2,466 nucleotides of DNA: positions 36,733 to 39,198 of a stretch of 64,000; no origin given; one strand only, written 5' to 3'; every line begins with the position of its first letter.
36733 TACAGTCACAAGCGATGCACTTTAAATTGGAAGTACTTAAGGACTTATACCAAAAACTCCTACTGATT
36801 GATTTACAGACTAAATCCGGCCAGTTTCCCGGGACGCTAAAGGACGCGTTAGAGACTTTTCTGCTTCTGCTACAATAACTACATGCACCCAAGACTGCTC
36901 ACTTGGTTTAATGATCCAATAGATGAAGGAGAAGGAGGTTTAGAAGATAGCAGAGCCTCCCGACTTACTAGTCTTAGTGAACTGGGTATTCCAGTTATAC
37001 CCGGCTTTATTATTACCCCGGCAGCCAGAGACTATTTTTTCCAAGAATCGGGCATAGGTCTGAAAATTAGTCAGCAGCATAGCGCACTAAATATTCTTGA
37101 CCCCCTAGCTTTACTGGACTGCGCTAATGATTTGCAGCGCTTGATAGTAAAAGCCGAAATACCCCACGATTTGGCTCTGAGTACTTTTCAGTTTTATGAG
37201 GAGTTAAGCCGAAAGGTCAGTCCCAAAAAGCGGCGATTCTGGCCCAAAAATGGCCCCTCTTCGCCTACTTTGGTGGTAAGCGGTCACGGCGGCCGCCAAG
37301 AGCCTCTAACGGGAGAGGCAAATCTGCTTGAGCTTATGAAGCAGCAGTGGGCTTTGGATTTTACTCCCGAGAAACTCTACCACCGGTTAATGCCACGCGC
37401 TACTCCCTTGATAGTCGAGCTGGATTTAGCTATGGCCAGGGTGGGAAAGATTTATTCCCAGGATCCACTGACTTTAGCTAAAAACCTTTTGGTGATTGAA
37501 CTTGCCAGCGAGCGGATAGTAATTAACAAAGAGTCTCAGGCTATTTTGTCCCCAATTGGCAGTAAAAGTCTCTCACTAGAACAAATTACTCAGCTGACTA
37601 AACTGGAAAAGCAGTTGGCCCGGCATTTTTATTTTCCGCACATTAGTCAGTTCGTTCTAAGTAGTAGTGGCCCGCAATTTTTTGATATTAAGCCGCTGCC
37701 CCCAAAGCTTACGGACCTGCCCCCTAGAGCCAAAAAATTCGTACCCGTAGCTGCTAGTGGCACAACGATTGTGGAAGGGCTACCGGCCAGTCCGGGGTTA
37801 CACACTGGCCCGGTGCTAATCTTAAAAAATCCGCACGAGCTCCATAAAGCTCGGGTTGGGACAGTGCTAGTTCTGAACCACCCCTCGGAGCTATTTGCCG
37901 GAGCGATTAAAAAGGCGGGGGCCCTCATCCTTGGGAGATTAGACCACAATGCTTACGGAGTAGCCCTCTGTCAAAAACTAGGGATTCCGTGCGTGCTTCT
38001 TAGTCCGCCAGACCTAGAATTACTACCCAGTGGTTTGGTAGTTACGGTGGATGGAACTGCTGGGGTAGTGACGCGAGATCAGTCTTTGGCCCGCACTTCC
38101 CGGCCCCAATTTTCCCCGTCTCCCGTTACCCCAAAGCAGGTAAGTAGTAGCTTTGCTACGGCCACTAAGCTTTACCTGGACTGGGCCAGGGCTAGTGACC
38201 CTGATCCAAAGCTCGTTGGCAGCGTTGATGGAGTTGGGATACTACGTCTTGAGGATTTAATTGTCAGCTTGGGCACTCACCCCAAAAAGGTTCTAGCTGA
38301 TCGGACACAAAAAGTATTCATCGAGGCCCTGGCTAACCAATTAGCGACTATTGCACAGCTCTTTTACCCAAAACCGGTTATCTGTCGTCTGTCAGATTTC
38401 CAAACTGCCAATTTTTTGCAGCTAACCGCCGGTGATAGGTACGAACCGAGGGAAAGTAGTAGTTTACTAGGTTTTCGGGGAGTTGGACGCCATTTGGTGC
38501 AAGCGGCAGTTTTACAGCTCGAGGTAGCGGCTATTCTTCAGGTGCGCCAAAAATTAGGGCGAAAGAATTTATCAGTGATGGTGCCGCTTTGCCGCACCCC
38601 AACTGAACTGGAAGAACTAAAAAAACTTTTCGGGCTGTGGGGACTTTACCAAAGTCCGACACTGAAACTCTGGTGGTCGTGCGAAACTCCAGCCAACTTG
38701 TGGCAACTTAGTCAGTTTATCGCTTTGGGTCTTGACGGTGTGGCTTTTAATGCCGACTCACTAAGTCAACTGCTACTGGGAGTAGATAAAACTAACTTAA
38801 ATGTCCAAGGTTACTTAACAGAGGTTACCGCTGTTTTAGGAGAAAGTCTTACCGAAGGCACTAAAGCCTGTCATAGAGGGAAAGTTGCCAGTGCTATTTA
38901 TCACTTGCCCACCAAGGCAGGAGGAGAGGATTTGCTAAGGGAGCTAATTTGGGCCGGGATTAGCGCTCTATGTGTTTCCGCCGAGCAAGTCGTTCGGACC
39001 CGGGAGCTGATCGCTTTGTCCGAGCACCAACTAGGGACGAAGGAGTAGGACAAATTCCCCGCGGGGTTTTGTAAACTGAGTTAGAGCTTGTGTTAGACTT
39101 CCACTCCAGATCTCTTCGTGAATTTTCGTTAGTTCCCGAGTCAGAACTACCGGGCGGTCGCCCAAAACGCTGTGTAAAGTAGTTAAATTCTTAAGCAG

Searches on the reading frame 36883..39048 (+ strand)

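Call 51: search_protein_families(library=pfam, proteins=[window:36883-39048:+], max_evalue=0.00001)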
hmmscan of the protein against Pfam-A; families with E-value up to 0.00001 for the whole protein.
window:36883-39048:+ (721 aa): 2 families
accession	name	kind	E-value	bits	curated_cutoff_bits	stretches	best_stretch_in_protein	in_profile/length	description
PF02896.24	PEP-utilizers_C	-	1.9e-25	90.1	22.8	1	432-711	24-289/293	PEP-utilising enzyme, PEP-binding domain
PF01326.24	PPDK_N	-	3.6e-10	40.1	27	1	28-115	11-99/328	Pyruvate phosphate dikinase, AMP/ATP-binding domain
